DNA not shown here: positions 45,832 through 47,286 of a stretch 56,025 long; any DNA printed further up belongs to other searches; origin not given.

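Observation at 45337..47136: Two paralogous polytopic membrane proteins with four shared histidine motifs fused to TPR domains: an unrecognised membrane (metallo)enzyme family?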

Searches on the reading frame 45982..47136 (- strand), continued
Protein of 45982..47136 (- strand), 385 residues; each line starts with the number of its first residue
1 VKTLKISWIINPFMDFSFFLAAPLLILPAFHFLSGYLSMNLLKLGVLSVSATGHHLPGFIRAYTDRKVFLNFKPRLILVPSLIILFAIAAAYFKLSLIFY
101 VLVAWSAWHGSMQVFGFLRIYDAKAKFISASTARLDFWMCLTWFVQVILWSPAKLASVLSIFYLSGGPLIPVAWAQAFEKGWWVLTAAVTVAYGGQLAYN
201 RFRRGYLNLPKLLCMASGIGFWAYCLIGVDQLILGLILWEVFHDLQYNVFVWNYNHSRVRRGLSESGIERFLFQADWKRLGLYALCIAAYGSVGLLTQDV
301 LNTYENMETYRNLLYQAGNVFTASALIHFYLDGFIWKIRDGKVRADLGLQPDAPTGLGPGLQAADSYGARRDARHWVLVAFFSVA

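Call 56: find_encoding_contigs(protein=P0074, flank=7000, max_places=1)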
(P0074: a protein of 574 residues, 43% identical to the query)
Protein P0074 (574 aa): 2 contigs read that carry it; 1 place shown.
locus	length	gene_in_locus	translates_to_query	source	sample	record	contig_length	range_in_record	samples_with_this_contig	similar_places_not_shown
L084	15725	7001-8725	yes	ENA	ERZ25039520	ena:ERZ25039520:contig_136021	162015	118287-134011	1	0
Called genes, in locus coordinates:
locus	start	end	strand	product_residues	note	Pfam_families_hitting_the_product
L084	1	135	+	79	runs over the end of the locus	-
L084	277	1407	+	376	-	PF07995:GSDH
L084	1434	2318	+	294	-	PF01435:Peptidase_M48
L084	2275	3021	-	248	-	PF13442:Cytochrome_CBB3 (weak)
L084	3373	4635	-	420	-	PF25183:OMP_b-brl_4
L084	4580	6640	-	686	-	PF25183:OMP_b-brl_4, PF00593:TonB_dep_Rec_b-barrel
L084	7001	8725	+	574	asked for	PF13371:TPR_9 (faint), PF13414:TPR_11 (faint), PF13431:TPR_17 (faint), PF00515:TPR_1 (faint), PF07719:TPR_2 (faint), PF13176:TPR_7 (faint), PF13432:TPR_16 (weak), PF14559:TPR_19 (weak), +5 more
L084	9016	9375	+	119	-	PF19649:DUF6152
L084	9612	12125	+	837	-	PF00593:TonB_dep_Rec_b-barrel, PF25183:OMP_b-brl_4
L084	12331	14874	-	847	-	PF00092:VWA, PF13519:VWA_2, PF13768:VWA_3, PF07090:GATase1_like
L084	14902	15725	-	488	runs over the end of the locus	-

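Call 57: find_encoding_contigs(protein=P0102, flank=7000, max_places=1)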
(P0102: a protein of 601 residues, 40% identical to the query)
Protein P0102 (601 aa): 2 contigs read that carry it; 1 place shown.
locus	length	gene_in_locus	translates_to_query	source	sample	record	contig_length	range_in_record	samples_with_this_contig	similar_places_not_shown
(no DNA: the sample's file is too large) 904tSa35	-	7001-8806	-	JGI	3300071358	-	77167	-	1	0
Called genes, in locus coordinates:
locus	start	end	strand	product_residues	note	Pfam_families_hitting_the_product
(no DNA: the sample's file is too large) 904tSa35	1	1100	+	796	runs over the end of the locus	PF07635:PSCyt1 (weak), PF13442:Cytochrome_CBB3, PF07626:PSD3, PF07637:PSD5, PF07631:PSD4, PF07627:PSCyt3, PF07624:PSD2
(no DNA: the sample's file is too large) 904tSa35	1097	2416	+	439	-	PF07586:HXXSHH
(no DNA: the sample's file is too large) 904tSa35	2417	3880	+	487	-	PF12796:Ank_2, PF13637:Ank_4, PF00023:Ank, PF12796:Ank_2, PF13637:Ank_4, PF00023:Ank (weak), PF13637:Ank_4, PF12796:Ank_2 (weak), +4 more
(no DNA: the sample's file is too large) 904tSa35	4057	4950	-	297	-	-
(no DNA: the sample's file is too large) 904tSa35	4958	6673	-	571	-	PF17210:SdrD_B (faint), PF17802:SpaA (faint), PF22904:NOMO1-like_2nd (faint), PF14686:fn3_3 (faint), PF13620:CarboxypepD_reg, PF09430:EMC7_beta-sandw (faint)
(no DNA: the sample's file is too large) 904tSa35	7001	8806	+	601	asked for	PF13174:TPR_6 (faint), PF13428:TPR_14 (faint), PF13429:TPR_15 (weak), PF25064:ARM_TT21_5th (weak), PF13414:TPR_11 (weak), PF13432:TPR_16 (weak), PF00515:TPR_1, PF07719:TPR_2 (weak), +8 more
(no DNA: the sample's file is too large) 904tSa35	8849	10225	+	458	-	-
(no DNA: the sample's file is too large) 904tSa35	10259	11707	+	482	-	PF22244:GCE_fung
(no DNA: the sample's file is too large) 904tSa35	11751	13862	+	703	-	PF05170:AsmA, PF05359:DUF748, PF13116:YhdP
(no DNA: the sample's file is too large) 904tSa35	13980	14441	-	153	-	-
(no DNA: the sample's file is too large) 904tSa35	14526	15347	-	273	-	PF01061:ABC2_membrane, PF12698:ABC2_membrane_3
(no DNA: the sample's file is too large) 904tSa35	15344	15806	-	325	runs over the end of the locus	PF13175:AAA_15 (faint), PF00005:ABC_tran, PF13304:AAA_21 (faint), PF13732:DrrA1-3_C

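Call 58: find_encoding_contigs(protein=P0083, flank=7000, max_places=1)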
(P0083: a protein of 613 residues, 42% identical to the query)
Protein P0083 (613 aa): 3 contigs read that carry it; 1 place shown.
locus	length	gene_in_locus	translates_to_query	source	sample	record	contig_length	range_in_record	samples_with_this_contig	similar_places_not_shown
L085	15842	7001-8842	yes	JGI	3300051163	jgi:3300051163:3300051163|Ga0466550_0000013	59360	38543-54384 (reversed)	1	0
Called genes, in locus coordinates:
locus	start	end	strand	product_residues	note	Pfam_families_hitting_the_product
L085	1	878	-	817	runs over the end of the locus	PF07719:TPR_2 (faint)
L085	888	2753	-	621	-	PF01134:GIDA, PF21680:GIDA_C_1st, PF13932:SAM_GIDA_C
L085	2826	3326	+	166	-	PF01878:EVE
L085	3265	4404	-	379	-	PF01168:Ala_racemase_N, PF00842:Ala_racemase_C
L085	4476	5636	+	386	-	-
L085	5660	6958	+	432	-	PF00155:Aminotran_1_2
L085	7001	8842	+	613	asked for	PF13432:TPR_16, PF14559:TPR_19 (weak), PF07719:TPR_2 (weak), PF13414:TPR_11 (weak), PF13424:TPR_12 (weak), PF13432:TPR_16, PF14559:TPR_19, PF23914:TPR_CcmH_CycH (weak), +10 more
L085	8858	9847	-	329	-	PF00912:Transgly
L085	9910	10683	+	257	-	PF00977:His_biosynth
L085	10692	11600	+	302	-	PF01694:Rhomboid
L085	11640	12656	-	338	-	PF02729:OTCace_N, PF00185:OTCace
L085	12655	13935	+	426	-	PF00155:Aminotran_1_2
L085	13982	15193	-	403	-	-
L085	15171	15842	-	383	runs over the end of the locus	PF02678:Pirin, PF05726:Pirin_C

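Call 59: find_encoding_contigs(protein=P0068, flank=7000, max_places=1)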
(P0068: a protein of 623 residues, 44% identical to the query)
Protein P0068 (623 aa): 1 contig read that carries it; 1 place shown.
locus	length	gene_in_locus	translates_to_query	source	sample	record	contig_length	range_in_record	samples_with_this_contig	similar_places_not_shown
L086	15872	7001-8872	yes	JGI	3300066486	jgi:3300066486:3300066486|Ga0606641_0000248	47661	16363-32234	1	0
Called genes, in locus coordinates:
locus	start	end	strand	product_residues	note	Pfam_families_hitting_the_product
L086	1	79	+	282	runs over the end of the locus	PF00528:BPD_transp_1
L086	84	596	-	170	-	PF13671:AAA_33 (weak), PF13238:AAA_18 (faint), PF01202:SKI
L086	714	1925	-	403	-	PF06283:ThuA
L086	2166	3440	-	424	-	PF06283:ThuA (weak)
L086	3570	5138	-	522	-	-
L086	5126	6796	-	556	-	-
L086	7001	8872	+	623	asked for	PF13432:TPR_16, PF23914:TPR_CcmH_CycH (weak), PF07719:TPR_2 (weak), PF13414:TPR_11, PF14559:TPR_19 (weak), PF13432:TPR_16, PF14559:TPR_19 (weak), PF13424:TPR_12 (weak), +10 more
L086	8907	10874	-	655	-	PF13620:CarboxypepD_reg (faint)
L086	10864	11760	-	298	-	PF14394:DUF4423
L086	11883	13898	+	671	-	PF00005:ABC_tran, PF13304:AAA_21 (faint), PF08352:oligo_HPY, PF00005:ABC_tran, PF08352:oligo_HPY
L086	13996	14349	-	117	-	PF09966:DUF2200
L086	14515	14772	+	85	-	PF11746:DUF3303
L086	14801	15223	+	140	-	-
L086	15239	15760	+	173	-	PF13302:Acetyltransf_3, PF00583:Acetyltransf_1, PF13420:Acetyltransf_4, PF13673:Acetyltransf_10 (weak), PF13508:Acetyltransf_7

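Call 72: find_homologous_proteins(query=A4, max_evalue=0.001)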
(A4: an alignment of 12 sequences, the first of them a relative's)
Query A4 (12 sequences) (339 aa, profile of the alignment): 2206 proteins with E <= 0.001 among 8000 candidates; the best 120 are listed.
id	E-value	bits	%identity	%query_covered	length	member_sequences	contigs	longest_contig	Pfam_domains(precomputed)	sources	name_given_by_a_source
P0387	5.9e-167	574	54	99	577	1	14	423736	PF14559.13,PF24575.2,PF13431.13,PF13414.13,PF00515.35,PF13424.13,PF13176.13,PF13432.13,PF13428.13,PF13181.13,PF07719.24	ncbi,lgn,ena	-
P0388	2.8e-165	568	54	100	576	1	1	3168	PF13431.13,PF13414.13,PF13176.13,PF13428.13,PF14559.13,PF24575.2,PF00515.35,PF13424.13,PF13432.13,PF13181.13,PF07719.24,PF13174.13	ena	-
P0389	3.2e-165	568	53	99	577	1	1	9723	PF13431.13,PF23914.2,PF13414.13,PF13176.13,PF13428.13,PF14559.13,PF24575.2,PF00515.35,PF13424.13,PF13432.13,PF13181.13,PF07719.24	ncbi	-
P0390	3.5e-165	568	55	98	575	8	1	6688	PF13431.13,PF23914.2,PF13414.13,PF13176.13,PF13428.13,PF13374.13,PF14559.13,PF24575.2,PF00515.35,PF13424.13,PF13432.13,PF13429.13,PF13181.13,PF14561.13,PF07719.24,PF13174.13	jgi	-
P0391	3.6e-165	568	55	99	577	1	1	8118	PF14559.13,PF24575.2,PF13431.13,PF13414.13,PF00515.35,PF13424.13,PF13432.13,PF13428.13,PF13181.13,PF07719.24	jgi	jgi:hypothetical protein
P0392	5.3e-165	567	53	100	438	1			-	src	-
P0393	6.3e-165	567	55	98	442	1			-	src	-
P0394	8.3e-165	566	54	97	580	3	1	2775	PF14559.13,PF24575.2,PF13431.13,PF13414.13,PF00515.35,PF13424.13,PF13176.13,PF13432.13,PF13428.13,PF13181.13,PF07719.24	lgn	-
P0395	8.4e-165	566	54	100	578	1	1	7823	PF13431.13,PF13414.13,PF13176.13,PF13428.13,PF14559.13,PF24575.2,PF00515.35,PF13424.13,PF13432.13,PF13181.13,PF07719.24,PF13174.13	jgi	jgi:predicted negative regulator of RcsB-dependent stress response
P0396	9.2e-165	566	54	100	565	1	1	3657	PF14559.13,PF13431.13,PF13414.13,PF00515.35,PF13424.13,PF13176.13,PF13432.13,PF13428.13,PF13181.13,PF07719.24,PF20308.5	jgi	-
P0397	1.1e-164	566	54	99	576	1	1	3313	PF13431.13,PF23914.2,PF13414.13,PF13176.13,PF13428.13,PF14559.13,PF24575.2,PF13371.13,PF00515.35,PF13424.13,PF13432.13,PF13181.13,PF07719.24,PF13174.13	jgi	jgi:Tetratricopeptide repeat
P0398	1.2e-164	566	55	98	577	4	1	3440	PF13431.13,PF23914.2,PF13414.13,PF13176.13,PF13428.13,PF14559.13,PF24575.2,PF00515.35,PF12895.14,PF13424.13,PF21033.5,PF13432.13,PF13181.13,PF14561.13,PF07719.24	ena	-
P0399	1.5e-164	566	56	98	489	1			PF14559.13,PF13431.13,PF13414.13,PF00515.35,PF13424.13,PF13432.13,PF13428.13,PF13181.13,PF07719.24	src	-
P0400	1.5e-164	566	53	100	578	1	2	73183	PF13431.13,PF23914.2,PF13414.13,PF13176.13,PF13428.13,PF13374.13,PF14559.13,PF24575.2,PF00515.35,PF13424.13,PF13432.13,PF13181.13,PF07719.24,PF13174.13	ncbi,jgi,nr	ncbi:MAG: hypothetical protein DLM73_05865 [Chthoniobacterales bacterium]|nr:MAG: hypothetical prote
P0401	1.6e-164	566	54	100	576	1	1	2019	PF13431.13,PF13414.13,PF13176.13,PF13428.13,PF13374.13,PF14559.13,PF24575.2,PF00515.35,PF13424.13,PF13432.13,PF13181.13,PF07719.24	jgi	-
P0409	2.3e-164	565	54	97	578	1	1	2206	PF13431.13,PF23914.2,PF13414.13,PF13176.13,PF13428.13,PF13374.13,PF14559.13,PF24575.2,PF00515.35,PF13424.13,PF13432.13,PF13181.13,PF07719.24,PF13174.13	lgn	-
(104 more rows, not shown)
